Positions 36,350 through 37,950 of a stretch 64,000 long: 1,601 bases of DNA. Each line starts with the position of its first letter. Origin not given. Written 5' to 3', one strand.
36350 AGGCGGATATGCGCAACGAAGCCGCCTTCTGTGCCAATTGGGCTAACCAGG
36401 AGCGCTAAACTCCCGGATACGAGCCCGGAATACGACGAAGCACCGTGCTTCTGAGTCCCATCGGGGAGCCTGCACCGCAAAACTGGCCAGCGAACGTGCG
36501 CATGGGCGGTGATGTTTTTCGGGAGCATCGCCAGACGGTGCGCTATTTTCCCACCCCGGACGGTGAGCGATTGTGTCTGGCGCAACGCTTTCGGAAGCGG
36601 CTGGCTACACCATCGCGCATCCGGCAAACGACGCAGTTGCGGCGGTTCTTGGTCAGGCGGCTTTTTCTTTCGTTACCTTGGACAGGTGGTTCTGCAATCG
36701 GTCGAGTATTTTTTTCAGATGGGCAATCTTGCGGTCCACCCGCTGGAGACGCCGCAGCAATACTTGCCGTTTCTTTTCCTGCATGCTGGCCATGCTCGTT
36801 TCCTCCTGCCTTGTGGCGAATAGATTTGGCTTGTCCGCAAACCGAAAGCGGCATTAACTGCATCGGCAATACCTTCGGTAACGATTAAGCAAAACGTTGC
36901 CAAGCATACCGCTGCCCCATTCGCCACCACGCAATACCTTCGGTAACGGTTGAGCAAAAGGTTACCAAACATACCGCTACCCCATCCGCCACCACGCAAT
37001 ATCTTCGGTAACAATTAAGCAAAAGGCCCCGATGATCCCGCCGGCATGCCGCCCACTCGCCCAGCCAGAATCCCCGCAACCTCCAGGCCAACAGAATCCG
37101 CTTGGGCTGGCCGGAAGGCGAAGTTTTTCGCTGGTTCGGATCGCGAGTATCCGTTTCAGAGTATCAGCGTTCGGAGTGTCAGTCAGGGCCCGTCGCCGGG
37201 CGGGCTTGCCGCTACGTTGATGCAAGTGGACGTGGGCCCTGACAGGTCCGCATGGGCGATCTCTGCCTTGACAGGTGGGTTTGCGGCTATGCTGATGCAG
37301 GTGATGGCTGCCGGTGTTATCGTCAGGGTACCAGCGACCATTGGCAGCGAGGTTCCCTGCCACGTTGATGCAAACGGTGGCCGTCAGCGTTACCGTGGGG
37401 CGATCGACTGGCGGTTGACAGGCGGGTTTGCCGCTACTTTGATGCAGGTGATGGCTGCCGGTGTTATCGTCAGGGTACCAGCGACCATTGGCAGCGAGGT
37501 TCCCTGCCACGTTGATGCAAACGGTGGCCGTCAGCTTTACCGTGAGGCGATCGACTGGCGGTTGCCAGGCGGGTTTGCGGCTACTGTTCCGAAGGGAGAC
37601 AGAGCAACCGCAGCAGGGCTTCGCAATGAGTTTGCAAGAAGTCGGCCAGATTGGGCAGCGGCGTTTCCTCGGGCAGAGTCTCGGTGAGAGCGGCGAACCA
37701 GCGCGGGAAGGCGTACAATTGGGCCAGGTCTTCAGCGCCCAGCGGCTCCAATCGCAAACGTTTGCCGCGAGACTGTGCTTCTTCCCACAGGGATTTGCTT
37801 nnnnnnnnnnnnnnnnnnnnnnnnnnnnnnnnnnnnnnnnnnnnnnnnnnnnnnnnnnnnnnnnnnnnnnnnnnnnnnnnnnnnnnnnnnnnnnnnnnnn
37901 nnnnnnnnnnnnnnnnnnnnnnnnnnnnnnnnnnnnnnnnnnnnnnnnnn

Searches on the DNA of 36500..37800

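Call 8: search_rna_families(source=window, start=36500, end=37800, threshold=evalue, max_evalue=10)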
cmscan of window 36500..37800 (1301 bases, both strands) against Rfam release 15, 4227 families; matches with E-value up to 10: 3.
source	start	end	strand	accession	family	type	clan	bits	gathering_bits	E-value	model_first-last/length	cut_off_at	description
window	37306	37370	-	RF03044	Proteo-phage-1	Gene; sRNA;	-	19.3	42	1.2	1-82/82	no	Proteo-phage-1 RNA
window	37453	37517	-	RF03044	Proteo-phage-1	Gene; sRNA;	-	19.3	42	1.2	1-82/82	no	Proteo-phage-1 RNA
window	37522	37588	+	RF02025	mir-3017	Gene; miRNA;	-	18.9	51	1.6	1-70/70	no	mir-3017 microRNA precursor family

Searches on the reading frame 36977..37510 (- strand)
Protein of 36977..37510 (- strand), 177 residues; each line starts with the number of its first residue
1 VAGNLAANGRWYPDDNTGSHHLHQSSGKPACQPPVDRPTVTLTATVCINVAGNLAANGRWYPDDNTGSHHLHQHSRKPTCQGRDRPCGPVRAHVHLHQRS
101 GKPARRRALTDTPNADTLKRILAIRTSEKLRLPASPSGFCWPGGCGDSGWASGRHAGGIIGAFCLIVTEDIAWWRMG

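Call 9: search_protein_families(library=pfam, proteins=[window:36977-37510:-], max_evalue=0.01)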
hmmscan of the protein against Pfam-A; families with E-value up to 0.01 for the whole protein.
window:36977-37510:- (177 aa): 0 families

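Call 49: search_protein_representatives(protein=window:36977-37510:-)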
Query: 177 residues. Proteins with E-value up to 0.001 (for the whole library): 5; up to 1e-10: 2; up to 1e-30: 1. The best 5 are listed.
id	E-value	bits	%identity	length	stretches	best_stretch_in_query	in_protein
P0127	2.7e-49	184.0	91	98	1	50-140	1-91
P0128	1.1e-17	80.8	72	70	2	94-131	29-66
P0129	6.2e-07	45.8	28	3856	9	105-154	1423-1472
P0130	9.4e-06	41.9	27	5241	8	104-154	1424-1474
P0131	3.4e-04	36.8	36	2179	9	33-64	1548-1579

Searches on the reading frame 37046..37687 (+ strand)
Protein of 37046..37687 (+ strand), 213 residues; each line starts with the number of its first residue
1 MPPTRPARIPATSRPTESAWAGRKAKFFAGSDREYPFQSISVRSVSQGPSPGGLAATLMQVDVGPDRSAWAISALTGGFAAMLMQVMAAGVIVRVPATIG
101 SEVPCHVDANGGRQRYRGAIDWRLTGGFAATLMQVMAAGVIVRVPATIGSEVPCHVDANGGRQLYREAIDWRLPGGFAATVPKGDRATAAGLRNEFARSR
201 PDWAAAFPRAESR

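Call 9: search_protein_families(library=pfam, proteins=[window:37046-37687:+], max_evalue=0.01)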
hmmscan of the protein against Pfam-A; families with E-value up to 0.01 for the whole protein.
window:37046-37687:+ (213 aa): 1 family
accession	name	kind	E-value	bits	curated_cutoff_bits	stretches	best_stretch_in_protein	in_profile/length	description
PF11975.13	Glyco_hydro_4C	-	0.0014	19.1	24.1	0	75-120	126-171/211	Family 4 glycosyl hydrolase C-terminal domain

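Call 36: find_homologous_proteins(query=window:37046-37687:+, max_evalue=0.01)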
Query window:37046-37687:+ (213 aa): 6 proteins with E <= 0.01 among 8000 candidates.
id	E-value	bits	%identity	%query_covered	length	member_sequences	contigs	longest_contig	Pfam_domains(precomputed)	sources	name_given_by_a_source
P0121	1.7e-101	356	78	62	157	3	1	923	-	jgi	jgi:alpha-galactosidase/6-phospho-beta-glucosidase family protein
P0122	1.4e-99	350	84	59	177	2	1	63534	PF11975.14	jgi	jgi:alpha-galactosidase/6-phospho-beta-glucosidase family protein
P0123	3.2e-75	270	90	67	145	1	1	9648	-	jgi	jgi:alpha-galactosidase/6-phospho-beta-glucosidase family protein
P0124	3.0e-67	244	71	80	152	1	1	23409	-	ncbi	-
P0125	1.8e-65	238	87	60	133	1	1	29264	-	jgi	jgi:hypothetical protein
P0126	1.7e-54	202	64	77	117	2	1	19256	-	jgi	jgi:hypothetical protein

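Call 39: search_protein_families(library=pfam, proteins=[P0121, P0122, P0123, P0124, P0125, P0126, window:37046-37687:+], max_evalue=1)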
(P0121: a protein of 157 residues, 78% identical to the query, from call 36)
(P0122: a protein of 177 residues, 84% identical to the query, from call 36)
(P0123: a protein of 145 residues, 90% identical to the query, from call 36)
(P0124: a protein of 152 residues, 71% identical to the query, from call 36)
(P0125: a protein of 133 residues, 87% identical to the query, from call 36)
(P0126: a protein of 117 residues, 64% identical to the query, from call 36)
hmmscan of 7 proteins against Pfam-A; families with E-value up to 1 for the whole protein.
P0121 (157 aa): 4 families
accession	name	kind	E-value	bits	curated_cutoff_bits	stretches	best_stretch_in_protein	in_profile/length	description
PF11975.13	Glyco_hydro_4C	-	0.0008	19.9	24.1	0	1-40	133-172/211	Family 4 glycosyl hydrolase C-terminal domain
PF06832.18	BiPBP_C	-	0.037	14.4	26.8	0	78-131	15-64/90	Penicillin-Binding Protein C-terminus Family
PF01310.23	Adeno_PVIII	-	0.14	12.2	25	0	102-146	18-58/216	Adenovirus hexon associated protein, protein VIII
PF04559.17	Herpes_UL17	-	0.18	11.1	25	0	113-124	486-497/502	Herpesvirus UL17 protein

P0122 (177 aa): 7 families
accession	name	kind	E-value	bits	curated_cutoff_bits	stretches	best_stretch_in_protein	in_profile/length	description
PF11975.13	Glyco_hydro_4C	-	2.3e-05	24.9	24.1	1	75-124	133-181/211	Family 4 glycosyl hydrolase C-terminal domain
PF12857.13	TOBE_3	-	0.0026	18.1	27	0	70-88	5-23/59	TOBE-like domain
PF05829.17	Adeno_PX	-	0.012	15.9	25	0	61-91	3-32/42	Adenovirus late L2 mu core protein (Protein X)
PF06166.18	DUF979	-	0.039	13.6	26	0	91-139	227-272/307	Protein of unknown function (DUF979)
PF21415.2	SMK1_alpha_su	-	0.11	12.8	27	0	16-55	22-58/62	SMK1 alpha subunit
PF18516.7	RuvC_1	-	0.25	11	26.2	0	31-54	177-200/244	RuvC nuclease domain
PF13064.11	DUF3927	-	0.8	10.2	25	0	115-138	15-38/53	Protein of unknown function (DUF3927)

P0123 (145 aa): 1 family
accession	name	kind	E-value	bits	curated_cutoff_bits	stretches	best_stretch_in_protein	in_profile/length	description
PF12857.13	TOBE_3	-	0.056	13.8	27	0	7-25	5-23/59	TOBE-like domain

P0124 (152 aa): 4 families
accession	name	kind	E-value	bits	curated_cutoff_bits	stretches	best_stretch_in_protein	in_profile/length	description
PF21415.2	SMK1_alpha_su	-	0.0066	16.8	27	1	106-142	25-58/62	SMK1 alpha subunit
PF12857.13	TOBE_3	-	0.015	15.6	27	0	106-144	5-48/59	TOBE-like domain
PF05829.17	Adeno_PX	-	0.024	14.9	25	1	100-129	6-34/42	Adenovirus late L2 mu core protein (Protein X)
PF13064.11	DUF3927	-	0.067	13.6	25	0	102-124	15-37/53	Protein of unknown function (DUF3927)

P0125 (133 aa): 1 family
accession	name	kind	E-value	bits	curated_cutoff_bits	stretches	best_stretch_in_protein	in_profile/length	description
PF05829.17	Adeno_PX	-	0.062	13.6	25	0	64-80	10-26/42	Adenovirus late L2 mu core protein (Protein X)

P0126 (117 aa): 0 families

window:37046-37687:+ (213 aa): 5 families
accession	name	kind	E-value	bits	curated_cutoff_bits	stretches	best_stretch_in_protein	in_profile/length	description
PF11975.13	Glyco_hydro_4C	-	0.0014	19.1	24.1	1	75-120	126-171/211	Family 4 glycosyl hydrolase C-terminal domain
PF14304.11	CSTF_C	-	0.05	13.7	24.3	0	80-88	6-14/41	Transcription termination and cleavage factor C-terminal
PF21143.3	Aquarius_N_2nd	-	0.11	12.5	21.5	0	77-109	14-46/171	Intron-binding protein aquarius, beta-barrel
PF13064.11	DUF3927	-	0.49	10.9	25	0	122-145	15-38/53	Protein of unknown function (DUF3927)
PF12857.13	TOBE_3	-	0.58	10.6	27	0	126-144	5-23/59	TOBE-like domain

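Call 40: find_encoding_contigs(protein=P0122, flank=3000, max_places=2)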
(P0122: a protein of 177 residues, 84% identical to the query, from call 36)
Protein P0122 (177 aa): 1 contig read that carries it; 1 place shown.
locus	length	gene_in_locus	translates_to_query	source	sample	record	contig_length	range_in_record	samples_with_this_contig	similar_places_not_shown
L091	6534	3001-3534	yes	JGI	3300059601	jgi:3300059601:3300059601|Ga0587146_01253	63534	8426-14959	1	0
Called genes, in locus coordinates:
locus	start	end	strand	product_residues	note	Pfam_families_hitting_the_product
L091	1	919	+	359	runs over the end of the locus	PF00069:Pkinase, PF07714:PK_Tyr_Ser-Thr, PF01636:APH (faint)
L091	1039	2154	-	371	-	-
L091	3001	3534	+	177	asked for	PF11975:Glyco_hydro_4C (faint)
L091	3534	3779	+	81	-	-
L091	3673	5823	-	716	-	-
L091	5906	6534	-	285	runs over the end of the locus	-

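Call 41: find_encoding_contigs(protein=P0124, flank=3000, max_places=2)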
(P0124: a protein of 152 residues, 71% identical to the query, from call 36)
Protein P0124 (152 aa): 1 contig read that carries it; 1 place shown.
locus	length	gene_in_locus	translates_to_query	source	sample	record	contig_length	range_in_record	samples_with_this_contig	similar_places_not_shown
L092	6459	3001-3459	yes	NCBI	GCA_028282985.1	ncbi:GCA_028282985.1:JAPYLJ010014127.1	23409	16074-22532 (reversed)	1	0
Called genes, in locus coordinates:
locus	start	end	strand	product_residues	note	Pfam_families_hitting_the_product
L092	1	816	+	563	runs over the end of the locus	?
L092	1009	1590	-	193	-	-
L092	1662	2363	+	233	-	-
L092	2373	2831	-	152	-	-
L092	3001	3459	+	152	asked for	-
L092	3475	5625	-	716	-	-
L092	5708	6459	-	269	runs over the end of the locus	-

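Call 42: find_encoding_contigs(protein=P0125, flank=3000, max_places=2)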
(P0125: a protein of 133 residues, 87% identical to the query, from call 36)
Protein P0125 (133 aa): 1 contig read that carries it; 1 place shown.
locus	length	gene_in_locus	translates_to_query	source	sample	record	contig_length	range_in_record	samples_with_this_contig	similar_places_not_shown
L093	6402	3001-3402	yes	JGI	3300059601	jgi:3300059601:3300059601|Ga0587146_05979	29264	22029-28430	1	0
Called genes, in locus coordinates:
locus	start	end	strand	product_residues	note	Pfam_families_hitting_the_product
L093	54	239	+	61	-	-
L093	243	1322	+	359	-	PF00069:Pkinase, PF07714:PK_Tyr_Ser-Thr, PF01636:APH (faint)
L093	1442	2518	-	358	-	-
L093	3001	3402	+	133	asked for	-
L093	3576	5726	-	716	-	-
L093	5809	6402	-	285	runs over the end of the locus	-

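Call 43: find_encoding_contigs(protein=P0126, flank=3000, max_places=2)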
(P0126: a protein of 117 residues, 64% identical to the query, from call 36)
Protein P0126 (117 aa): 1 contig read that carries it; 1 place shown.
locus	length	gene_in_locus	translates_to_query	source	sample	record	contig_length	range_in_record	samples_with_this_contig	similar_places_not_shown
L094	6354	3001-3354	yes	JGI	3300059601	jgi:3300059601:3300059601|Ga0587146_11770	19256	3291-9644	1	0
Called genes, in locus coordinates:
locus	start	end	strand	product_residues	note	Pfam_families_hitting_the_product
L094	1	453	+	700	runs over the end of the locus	-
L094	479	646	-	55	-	-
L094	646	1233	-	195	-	-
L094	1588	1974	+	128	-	-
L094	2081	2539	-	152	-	-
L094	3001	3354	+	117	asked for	-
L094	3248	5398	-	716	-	-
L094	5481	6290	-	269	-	-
